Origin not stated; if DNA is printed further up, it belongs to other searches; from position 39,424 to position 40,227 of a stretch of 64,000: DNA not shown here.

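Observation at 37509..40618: Second copy of the ~170-aa protein, again flanked by HExxH proteins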

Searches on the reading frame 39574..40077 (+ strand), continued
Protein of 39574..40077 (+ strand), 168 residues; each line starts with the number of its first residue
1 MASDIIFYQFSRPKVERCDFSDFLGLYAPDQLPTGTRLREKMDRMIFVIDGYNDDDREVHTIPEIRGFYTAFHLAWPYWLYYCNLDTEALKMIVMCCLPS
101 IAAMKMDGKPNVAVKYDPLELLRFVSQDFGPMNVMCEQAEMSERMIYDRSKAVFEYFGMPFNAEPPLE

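Call 36: search_protein_families(library=pfam, proteins=[L063:430-3657:+, L003:2380-5550:-, L056:1971-4997:+, L072:3872-5917:+, L072:1519-3867:+, L068:3249-5414:+, L068:5450-5965:+, L080:1552-4725:+, L080:4728-5405:+, L054:2529-5936:+], max_evalue=0.001)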
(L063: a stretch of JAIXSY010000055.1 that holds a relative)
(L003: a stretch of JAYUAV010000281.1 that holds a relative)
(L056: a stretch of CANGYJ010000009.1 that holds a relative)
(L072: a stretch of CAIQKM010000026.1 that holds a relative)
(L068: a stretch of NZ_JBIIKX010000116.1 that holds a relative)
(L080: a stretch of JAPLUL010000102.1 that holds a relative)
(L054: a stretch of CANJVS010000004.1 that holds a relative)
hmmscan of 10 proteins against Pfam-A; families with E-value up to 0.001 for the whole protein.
L063:430-3657:+ (1076 aa): 3 families
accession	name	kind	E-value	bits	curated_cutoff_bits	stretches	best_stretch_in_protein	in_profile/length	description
PF04851.21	ResIII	-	1.6e-09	38.3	22.5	1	155-311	10-161/164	Type III restriction enzyme, res subunit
PF18766.7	SWI2_SNF2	-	1.9e-07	31.4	26.7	1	164-294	14-138/221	SWI2/SNF2 ATPase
PF00270.35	DEAD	-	0.00015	22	26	1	174-289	20-132/167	DEAD/DEAH box helicase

L003:2380-5550:- (1057 aa): 1 family
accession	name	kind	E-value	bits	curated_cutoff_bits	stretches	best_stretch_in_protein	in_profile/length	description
PF01555.25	N6_N4_Mtase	-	1.9e-23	84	26.7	1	525-853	1-214/221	DNA methylase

L056:1971-4997:+ (1009 aa): 3 families
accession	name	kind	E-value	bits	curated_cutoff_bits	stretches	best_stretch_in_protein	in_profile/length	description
PF19778.5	RE_endonuc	-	1.7e-34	118.3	23.4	1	894-1000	2-107/108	Endonuclease domain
PF04851.21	ResIII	-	4.8e-14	53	22.5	1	99-257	28-163/164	Type III restriction enzyme, res subunit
PF00270.35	DEAD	-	4.3e-07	30.2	26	1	99-260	19-164/167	DEAD/DEAH box helicase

L072:3872-5917:+ (682 aa): 3 families
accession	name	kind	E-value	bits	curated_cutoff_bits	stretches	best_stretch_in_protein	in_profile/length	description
PF13337.12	BrxL_ATPase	-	1.8e-129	431.5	25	1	156-473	1-313/313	Lon-like protease BrxL-like, ATPase domain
PF20442.3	BrxL_N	-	1.1e-42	145.6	28.2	1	13-143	2-132/132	BREX system Lon protease-like protein BrxL N-terminal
PF05362.19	Lon_C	-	0.0002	21.5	21.1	1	520-681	42-204/205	Lon protease (S16) C-terminal proteolytic domain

L072:1519-3867:+ (783 aa): 0 families

L068:3249-5414:+ (722 aa): 7 families
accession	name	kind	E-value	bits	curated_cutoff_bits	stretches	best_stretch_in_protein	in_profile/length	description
PF00580.27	UvrD-helicase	-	3.5e-22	79.8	23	1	286-538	2-259/271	UvrD/REP helicase N-terminal domain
PF13361.12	UvrD_C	-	3.4e-18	66.6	25.6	1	665-718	285-345/350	UvrD-like helicase C-terminal domain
PF13245.12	AAA_19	-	2.1e-15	57.6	25.1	1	297-532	10-131/134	AAA domain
PF13538.12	UvrD_C_2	-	6e-09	36.1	27.4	1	667-716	2-49/52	UvrD-like helicase C-terminal domain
PF01443.25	Viral_helicase1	-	5.8e-06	26.7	21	1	659-715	169-223/228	Viral superfamily 1 RNA helicase core domain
PF00270.35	DEAD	-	4.4e-05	23.7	26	0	303-358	19-72/167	DEAD/DEAH box helicase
PF24883.2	NPHP3_N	-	0.00024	21.8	24.8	1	291-365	15-87/164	Nephrocystin 3, N-terminal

L068:5450-5965:+ (172 aa): 0 families

L080:1552-4725:+ (1058 aa): 6 families
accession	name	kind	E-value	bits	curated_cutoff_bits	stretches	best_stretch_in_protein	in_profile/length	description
PF18766.7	SWI2_SNF2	-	7.6e-71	238.7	26.7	1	293-515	1-220/221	SWI2/SNF2 ATPase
PF04313.20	HSDR_N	-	8.7e-37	127.3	25.1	1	12-226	2-196/198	Type I restriction enzyme R protein N terminus (HSDR_N)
PF04851.21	ResIII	-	1.3e-19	71.2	22.5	1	299-454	9-163/164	Type III restriction enzyme, res subunit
PF22679.2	T1R_D3-like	-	4e-19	70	27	1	624-702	74-156/158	Type I restriction enzyme subunit R domain 3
PF11867.13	T1RH-like_C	-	8.2e-08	32.4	26.8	1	731-932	39-233/329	Type I restriction enzyme HindI endonuclease subunit-like, C-terminal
PF00270.35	DEAD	-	0.00054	20.2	26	0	314-456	15-163/167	DEAD/DEAH box helicase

L080:4728-5405:+ (226 aa): 1 family
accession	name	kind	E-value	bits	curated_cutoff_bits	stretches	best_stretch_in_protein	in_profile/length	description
PF01863.23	YgjP-like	-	6.3e-55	186.8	26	1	14-218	1-207/207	YgjP-like, metallopeptidase domain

L054:2529-5936:+ (1136 aa): 9 families
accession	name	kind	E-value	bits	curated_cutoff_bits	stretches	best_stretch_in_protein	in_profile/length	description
PF13087.12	AAA_12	-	2.3e-26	93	27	1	934-1111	19-193/195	AAA domain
PF13482.12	RNase_H_2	-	5.9e-24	85.3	22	1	323-507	1-164/165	RNase_H superfamily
PF13086.12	AAA_11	-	6.3e-12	46.3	27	1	743-791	19-74/257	AAA domain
PF13604.12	AAA_30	-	1.3e-09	38.6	27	1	739-895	16-134/191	AAA domain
PF13245.12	AAA_19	-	2.8e-06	28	25.1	1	737-889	7-129/134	AAA domain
PF01443.25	Viral_helicase1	-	3.7e-05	24.1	21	0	854-892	60-100/228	Viral superfamily 1 RNA helicase core domain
PF20720.3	nSTAND3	-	0.00014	22.1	27.2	1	740-782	16-57/155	Novel STAND NTPase 3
PF24883.2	NPHP3_N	-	0.0004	21.1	24.8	0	742-772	23-53/164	Nephrocystin 3, N-terminal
PF05127.21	NAT10_TcmA_helicase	-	0.00048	20.5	22.7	0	745-877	1-113/176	RNA cytidine acetyltransferase NAT10/TcmA, helicase domain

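Call 45: search_protein_families(library=pfam, proteins=[L002:3836-5113:+, L005:6141-7130:+, L008:6122-6520:+, L018:714-1583:+, L021:2202-4700:+, L044:6524-8440:+, L059:6492-6962:+, L031:6402-7631:+, L056:6552-7586:+, L069:6434-7633:+], max_evalue=0.001)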
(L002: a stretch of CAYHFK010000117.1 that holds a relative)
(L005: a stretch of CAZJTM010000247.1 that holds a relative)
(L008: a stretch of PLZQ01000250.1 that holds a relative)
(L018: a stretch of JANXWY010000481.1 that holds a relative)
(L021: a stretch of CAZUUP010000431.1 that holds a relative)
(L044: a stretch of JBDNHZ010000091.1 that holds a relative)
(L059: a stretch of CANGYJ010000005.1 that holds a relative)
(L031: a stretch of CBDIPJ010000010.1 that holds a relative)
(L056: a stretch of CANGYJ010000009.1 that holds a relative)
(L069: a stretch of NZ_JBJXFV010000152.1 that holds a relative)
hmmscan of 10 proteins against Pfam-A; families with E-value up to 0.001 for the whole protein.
L002:3836-5113:+ (426 aa): 1 family
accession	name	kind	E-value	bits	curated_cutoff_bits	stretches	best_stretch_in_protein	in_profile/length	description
PF03976.20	PPK2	-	2.8e-66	223.8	22.3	1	152-376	9-223/229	Polyphosphate kinase 2 (PPK2)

L005:6141-7130:+ (330 aa): 1 family
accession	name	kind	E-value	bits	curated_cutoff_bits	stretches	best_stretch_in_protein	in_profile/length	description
PF04909.20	Amidohydro_2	-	4.6e-32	112.4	26.4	1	46-293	1-260/289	Amidohydrolase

L008:6122-6520:+ (133 aa): 1 family
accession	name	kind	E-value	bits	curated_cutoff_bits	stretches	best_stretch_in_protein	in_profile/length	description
PF01713.27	Smr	-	4.3e-05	24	25.7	1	15-58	7-47/77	Smr domain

L018:714-1583:+ (290 aa): 1 family
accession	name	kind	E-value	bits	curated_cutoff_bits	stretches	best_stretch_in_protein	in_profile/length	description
PF02146.23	SIR2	-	8.1e-19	68.7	24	1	27-190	1-150/180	Sir2 family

L021:2202-4700:+ (833 aa): 2 families
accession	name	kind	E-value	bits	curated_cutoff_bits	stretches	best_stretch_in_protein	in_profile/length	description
PF03629.24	SASA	-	1.5e-13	51.4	24.8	2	281-384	3-102/226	Carbohydrate esterase, sialic acid-specific acetylesterase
PF02837.24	Glyco_hydro_2_N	-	0.00021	21.7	28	1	448-537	49-135/169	Glycosyl hydrolases family 2, sugar binding domain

L044:6524-8440:+ (639 aa): 4 families
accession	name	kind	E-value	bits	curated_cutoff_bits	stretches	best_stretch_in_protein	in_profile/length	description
PF13927.12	Ig_3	-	3.1e-09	37.6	30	1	350-418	1-78/78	Immunoglobulin domain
PF07679.22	I-set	-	1.1e-08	35.4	23.7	1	351-425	1-84/90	Immunoglobulin I-set domain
PF13895.12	Ig_2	-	6.9e-07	29.8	27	1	354-432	4-79/79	Immunoglobulin domain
PF00059.27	Lectin_C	-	1e-06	29.9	22.6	1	461-557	3-94/107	Lectin C-type domain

L059:6492-6962:+ (157 aa): 1 family
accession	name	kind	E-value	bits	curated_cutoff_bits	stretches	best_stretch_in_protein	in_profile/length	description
PF05593.20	RHS_repeat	-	1.2e-05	26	22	0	62-97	2-37/38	RHS Repeat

L031:6402-7631:+ (410 aa): 0 families

L056:6552-7586:+ (345 aa): 0 families

L069:6434-7633:+ (400 aa): 2 families
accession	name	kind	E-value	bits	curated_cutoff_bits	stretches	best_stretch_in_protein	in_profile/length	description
PF13088.12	BNR_2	-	1.2e-14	54.8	31.4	1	93-179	144-228/277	BNR repeat-like domain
PF02012.26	BNR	-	4.2e-09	35.5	27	0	281-292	1-12/12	BNR/Asp-box repeat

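Call 56: search_protein_families(library=pfam, proteins=[P0244, P0247, P0249, P0251, P0264, P0246, P0241, P0198, P0214, P0200], max_evalue=0.01)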
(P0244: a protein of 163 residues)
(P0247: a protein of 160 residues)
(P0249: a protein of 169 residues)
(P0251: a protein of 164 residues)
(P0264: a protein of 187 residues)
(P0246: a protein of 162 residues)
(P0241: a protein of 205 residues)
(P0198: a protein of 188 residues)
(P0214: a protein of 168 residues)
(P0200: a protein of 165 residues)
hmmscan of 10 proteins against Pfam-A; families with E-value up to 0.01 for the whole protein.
P0244 (163 aa): 0 families

P0247 (160 aa): 0 families

P0249 (169 aa): 0 families

P0251 (164 aa): 0 families

P0264 (187 aa): 0 families

P0246 (162 aa): 0 families

P0241 (205 aa): 1 family
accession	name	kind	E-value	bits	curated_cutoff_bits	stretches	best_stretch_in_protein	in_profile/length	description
PF08847.16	Crr6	-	0.0056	16.8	25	0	55-126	5-76/150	Chlororespiratory reduction 6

P0198 (188 aa): 0 families

P0214 (168 aa): 0 families

P0200 (165 aa): 1 family
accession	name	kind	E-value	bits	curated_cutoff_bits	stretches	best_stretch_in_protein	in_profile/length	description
PF08847.16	Crr6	-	1.8e-05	24.9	25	1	12-137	5-123/150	Chlororespiratory reduction 6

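Call 59: predict_structure(alignment_id=A2)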
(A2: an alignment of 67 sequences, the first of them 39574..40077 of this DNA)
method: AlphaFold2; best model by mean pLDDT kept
length: 168 residues; sequences in the alignment: 67
mean_pLDDT: 96.7   pTM: 0.90
mean pLDDT of the five models: 96.7, 96.4, 96.3, 96.0, 95.8
residues with pLDDT >= 90: 162; 70-90: 5; 50-70: 1; < 50: 0
segments of 3 or more residues with pLDDT < 50: none
pLDDT, mean of each block of 10 residues (from residue 1): 89 98 98 98 98 96 98 98 98 97 92 95 98 98 98 98 95
secondary structure, 60 per line:
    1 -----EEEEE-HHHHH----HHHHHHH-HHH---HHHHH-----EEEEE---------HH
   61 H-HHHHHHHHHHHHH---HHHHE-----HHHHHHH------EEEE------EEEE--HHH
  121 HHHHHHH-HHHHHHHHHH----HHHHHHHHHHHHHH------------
elements in order: E6-10 H12-16 H21-27 H35-39 E45-49 H63-75 H79-82 H89-95 E102-105 E112-115 H118-127 H129-138 H143-156

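Call 61: fold_search(model_id=the predicted structure, library=pdb)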
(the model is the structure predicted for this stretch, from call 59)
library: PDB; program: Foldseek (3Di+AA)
matches with E <= 10: 220; with E <= 0.001: 0
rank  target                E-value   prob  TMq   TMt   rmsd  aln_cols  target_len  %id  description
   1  7mtr_B                1.1e+00  0.08  0.21  0.07  12.0       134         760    7  CryoEM Structure of Full-Length mGlu2 Bound to Ago-PAM ADX55164 and Glutamate (released 2021-07-07)
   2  7z8t_D                1.2e+00  0.06  0.17  0.05  10.2       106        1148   10  CAND1-SCF-SKP2 CAND1 engaged SCF rocked (released 2023-04-19)
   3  7dvq_K                1.3e+00  0.05  0.17  0.16  14.7       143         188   13  Cryo-EM Structure of the Activated Human Minor Spliceosome (minor Bact Complex) (released 2021-03-31)
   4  8fkc_A                1.7e+00  0.04  0.23  0.16  14.9       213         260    9  Crystal structure of PPARgamma ligand-binding domain in complex with N-CoR peptide and inverse agonist SR33544 (released 2024-04-17)
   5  4r06_A                1.9e+00  0.06  0.23  0.16  12.8       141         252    8  Crystal Structure of SR2067 bound to PPARgamma (released 2016-01-27)
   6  6dgl_B                1.9e+00  0.06  0.23  0.16  12.8       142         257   10  Crystal Structure of Human PPARgamma Ligand Binding Domain in Complex with Darglitazone (released 2019-05-22)
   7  4yt1_B                1.9e+00  0.04  0.20  0.15  13.8       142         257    8  Human PPAR Gamma Ligand Binding Domain in complex with a Gammma Selective Synthetic Partial Agonist MEKT76 (released 2016-03-02)
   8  5e1w                  2.0e+00  0.13  0.20  0.20   7.3        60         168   18  Crystal structure of the organohalide sensing RdhR-CbdbA1625 transcriptional regulator in the ligand free form (released 2016-10-05)
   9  3x1i_B                2.0e+00  0.06  0.23  0.17  12.9       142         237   10  hPPARgamma Ligand binding domain in complex with 6-oxo-tetracosahexaenoic acid (released 2015-04-08)
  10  6dh9_B                2.1e+00  0.08  0.23  0.16  12.1       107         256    7  Crystal Structure of Human PPARgamma Ligand Binding Domain in Complex with MSDC-0602 (released 2019-05-22)
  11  5ycn_A                2.1e+00  0.05  0.23  0.16  12.7       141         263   10  Human PPARgamma ligand binding domain complexed with Lobeglitazone (released 2018-09-12)
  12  4cqf_A                2.1e+00  0.04  0.23  0.11  14.9       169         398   11  Crystal structure of Schistosoma mansoni HDAC8 complexed with a mercaptoacetamide inhibitor (released 2014-04-02)
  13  8zfo_A                2.1e+00  0.04  0.23  0.17  15.2       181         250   10  Crystal Structure of Human PPARgamma Ligand Binding Domain in Complex with GW9662 and nTZDpa (released 2024-08-07)
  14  7qeo_B                2.1e+00  0.02  0.13  0.12  13.2       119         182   13  human Connexin 26 at 55mm Hg PCO2, pH7.4: two masked subunits, class C (released 2022-06-22)
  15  3adt_B                2.2e+00  0.05  0.23  0.16  13.0       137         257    9  Human PPARgamma ligand-binding domain in complex with 5-hydroxy-indole acetate (released 2010-12-22)
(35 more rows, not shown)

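Call 63: fold_search(model_id=the predicted structure, library=viral)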
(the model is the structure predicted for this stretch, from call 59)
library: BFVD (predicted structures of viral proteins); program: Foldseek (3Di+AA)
matches with E <= 10: 160; with E <= 0.001: 0
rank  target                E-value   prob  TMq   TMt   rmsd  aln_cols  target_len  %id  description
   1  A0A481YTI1            1.2e-03  1.00  0.40  0.47   6.5       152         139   17  Uncharacterized protein [Marseillevirus LCMAC101]
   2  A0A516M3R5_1          3.7e-01  0.15  0.28  0.05  13.9       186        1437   10  (no name in the UniProt tables at hand)
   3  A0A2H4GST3            6.0e-01  0.06  0.14  0.17  16.5       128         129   11  Terminase small subunit [Mycobacterium phage EniyanLRS]
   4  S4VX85                9.0e-01  0.08  0.23  0.16   8.6       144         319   14  Uncharacterized protein [Pandoravirus dulcis]
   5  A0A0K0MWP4            1.1e+00  0.06  0.19  0.24  16.4       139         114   10  (no name in the UniProt tables at hand)
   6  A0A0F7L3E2            1.1e+00  0.02  0.15  0.07  26.6       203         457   10  Portal protein [uncultured marine virus]
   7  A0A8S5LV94            1.1e+00  0.04  0.17  0.15  16.9       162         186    8  Uncharacterized protein [Siphoviridae sp. ctFn287]
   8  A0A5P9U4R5            1.2e+00  0.02  0.12  0.12  15.6       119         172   12  (no name in the UniProt tables at hand)
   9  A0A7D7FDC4            1.3e+00  0.06  0.13  0.10  16.3        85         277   13  RNA-directed RNA polymerase catalytic subunit (Fragment) [Phasmatodean orthomyxo-related virus OKIAV198]
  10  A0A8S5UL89            1.3e+00  0.04  0.16  0.09  15.5       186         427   12  Chromatin remodeling complex ATPase [Siphoviridae sp. ctICF6]
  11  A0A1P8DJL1            1.6e+00  0.10  0.14  0.17  10.7        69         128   14  (no name in the UniProt tables at hand)
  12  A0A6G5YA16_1          1.8e+00  0.09  0.23  0.07  14.8       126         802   11  (no name in the UniProt tables at hand)
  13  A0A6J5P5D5            1.8e+00  0.08  0.25  0.24  13.4       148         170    9  Uncharacterized protein [uncultured Caudovirales phage]
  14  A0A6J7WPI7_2          1.8e+00  0.06  0.10  0.03  11.4        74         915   12  Intramolecular chaperone auto-processing domain containing protein [uncultured Caudovirales phage]
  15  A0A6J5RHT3            1.9e+00  0.06  0.11  0.06  13.9        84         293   12  Uncharacterized protein [uncultured Caudovirales phage]
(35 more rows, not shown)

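Call 65: search_dna_similar(query=window:39574-40077:+, collection=plasmids, mode=protein, max_evalue=0.001)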
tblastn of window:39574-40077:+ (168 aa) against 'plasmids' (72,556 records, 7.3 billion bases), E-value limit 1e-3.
Records with a match: 28; places in all: 29; records where one place covers at least 80% of the query: 4.
Best place of each record, by identity: <60% 28.
By first word of the organism name: Xanthomonas 20; Hydrogenophaga 2; Burkholderia 1; Allochromatium 1; Methylocaldum 1; Diaphorobacter 1; Ahniella 1; Acidovorax 1.
By predicted mobility (MOB-suite, as given by PLSDB): mobilizable 21; non-mobilizable 5; conjugative 2.
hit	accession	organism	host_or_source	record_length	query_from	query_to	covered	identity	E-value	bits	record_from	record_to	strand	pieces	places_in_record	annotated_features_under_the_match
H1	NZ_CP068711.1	Burkholderia thailandensis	soil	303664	4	142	83%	32.4%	1e-11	69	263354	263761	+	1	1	hypothetical protein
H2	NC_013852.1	Allochromatium vinosum DSM 180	-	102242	4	163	95%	26.9%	5e-7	55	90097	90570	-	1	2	chlororespiratory reduction 6 domain-containing protein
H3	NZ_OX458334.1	Methylocaldum szegediense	-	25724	4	145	85%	24.8%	7e-4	46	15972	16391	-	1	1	chlororespiratory reduction 6 domain-containing protein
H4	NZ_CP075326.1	Xanthomonas citri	citrus,citrus leaves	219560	4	96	55%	37.5%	5e-12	70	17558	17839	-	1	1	hypothetical protein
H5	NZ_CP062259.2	Xanthomonas sp. WG16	citrus,citrus leaves,leaves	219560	4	96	55%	37.5%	5e-12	70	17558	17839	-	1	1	hypothetical protein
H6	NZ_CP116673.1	Xanthomonas hortorum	Pelargonium,cell culture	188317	4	96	55%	36.5%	1e-10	66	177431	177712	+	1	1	hypothetical protein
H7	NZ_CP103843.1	Xanthomonas hortorum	Pelargonium x hortorum,cell culture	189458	4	96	55%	36.5%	1e-10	66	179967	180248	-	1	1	hypothetical protein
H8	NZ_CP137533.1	Xanthomonas euvesicatoria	tomato,cell culture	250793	4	96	55%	36.5%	1e-10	66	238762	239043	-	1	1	hypothetical protein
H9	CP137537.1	Xanthomonas euvesicatoria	tomato,cell culture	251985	4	96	55%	36.5%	1e-10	66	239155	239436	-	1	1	hypothetical protein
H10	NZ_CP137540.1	Xanthomonas euvesicatoria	tomato,cell culture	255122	4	96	55%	36.5%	1e-10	66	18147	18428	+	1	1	hypothetical protein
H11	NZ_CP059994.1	Xanthomonas citri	Citrus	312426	4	96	55%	36.5%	1e-10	66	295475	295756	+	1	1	hypothetical protein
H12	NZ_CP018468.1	Xanthomonas vesicatoria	Capsicum annuum,pepper leaf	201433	4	96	55%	36.5%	6e-10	64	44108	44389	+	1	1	hypothetical protein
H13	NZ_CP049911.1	Diaphorobacter sp. HDW4A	Hydrophilus acuminatus,single bacterial ...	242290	5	159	92%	21.4%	5e-4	47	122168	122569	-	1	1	DUF1817 domain-containing protein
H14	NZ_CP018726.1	Xanthomonas vesicatoria ATCC 35937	Solanum lycopersicum,pathogen culture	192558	4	96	55%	35.4%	2e-10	65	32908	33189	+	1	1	hypothetical protein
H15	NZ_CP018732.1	Xanthomonas hortorum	Solanum lycopersicum,pathogen ...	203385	4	96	55%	35.4%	2e-10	65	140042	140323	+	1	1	hypothetical protein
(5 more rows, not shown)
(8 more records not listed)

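Call 66: search_dna_similar(query=window:39574-40077:+, collection=phages, mode=protein, max_evalue=0.001)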
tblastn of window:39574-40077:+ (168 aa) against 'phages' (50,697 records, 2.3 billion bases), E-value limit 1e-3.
No match.
